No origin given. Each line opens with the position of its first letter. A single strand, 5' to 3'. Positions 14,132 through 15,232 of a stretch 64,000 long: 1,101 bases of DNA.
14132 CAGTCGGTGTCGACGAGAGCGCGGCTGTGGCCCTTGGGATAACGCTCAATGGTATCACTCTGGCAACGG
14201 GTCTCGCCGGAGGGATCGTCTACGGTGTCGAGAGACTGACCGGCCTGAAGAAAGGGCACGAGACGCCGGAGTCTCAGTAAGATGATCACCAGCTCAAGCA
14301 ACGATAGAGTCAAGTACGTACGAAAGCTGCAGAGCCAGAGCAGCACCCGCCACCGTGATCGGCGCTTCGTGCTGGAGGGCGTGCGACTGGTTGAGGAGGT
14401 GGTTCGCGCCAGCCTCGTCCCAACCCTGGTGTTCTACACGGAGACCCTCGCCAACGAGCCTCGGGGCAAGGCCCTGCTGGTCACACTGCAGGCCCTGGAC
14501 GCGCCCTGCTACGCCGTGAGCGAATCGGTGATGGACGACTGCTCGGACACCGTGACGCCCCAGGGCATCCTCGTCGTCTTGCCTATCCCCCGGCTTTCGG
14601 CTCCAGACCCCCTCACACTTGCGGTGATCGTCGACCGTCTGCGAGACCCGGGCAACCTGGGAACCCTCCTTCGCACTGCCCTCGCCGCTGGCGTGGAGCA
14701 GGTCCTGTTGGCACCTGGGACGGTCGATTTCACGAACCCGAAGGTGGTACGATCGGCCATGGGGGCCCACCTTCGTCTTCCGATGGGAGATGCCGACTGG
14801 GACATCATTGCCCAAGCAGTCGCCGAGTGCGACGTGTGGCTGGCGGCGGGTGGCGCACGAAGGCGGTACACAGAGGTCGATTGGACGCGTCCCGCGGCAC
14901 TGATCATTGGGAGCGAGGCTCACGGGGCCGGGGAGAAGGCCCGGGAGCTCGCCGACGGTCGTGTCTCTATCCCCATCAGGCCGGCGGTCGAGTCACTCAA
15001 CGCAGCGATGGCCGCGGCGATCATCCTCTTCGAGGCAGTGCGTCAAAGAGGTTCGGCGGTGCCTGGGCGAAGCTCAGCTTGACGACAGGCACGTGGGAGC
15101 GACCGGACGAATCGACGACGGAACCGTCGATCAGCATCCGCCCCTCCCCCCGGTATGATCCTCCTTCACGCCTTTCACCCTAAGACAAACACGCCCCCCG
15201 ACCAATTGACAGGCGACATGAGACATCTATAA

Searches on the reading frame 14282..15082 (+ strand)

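Call 5: search_protein_families(library=pfam, proteins=[window:14282-15082:+], max_evalue=0.01)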
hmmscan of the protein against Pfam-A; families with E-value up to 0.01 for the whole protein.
window:14282-15082:+ (266 aa): 3 families
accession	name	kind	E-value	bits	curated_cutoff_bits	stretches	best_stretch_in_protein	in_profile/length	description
PF00588.24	SpoU_methylase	-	3.9e-31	108.5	29.7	1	113-250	2-142/142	SpoU rRNA Methylase family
PF22435.1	MRM3-like_sub_bind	-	5.5e-17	62.4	27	1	7-97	1-83/84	MRM3-like substrate binding domain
PF08032.17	SpoU_sub_bind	-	5.1e-06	27.2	22.8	1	31-100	2-70/76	RNA 2'-O ribose methyltransferase substrate binding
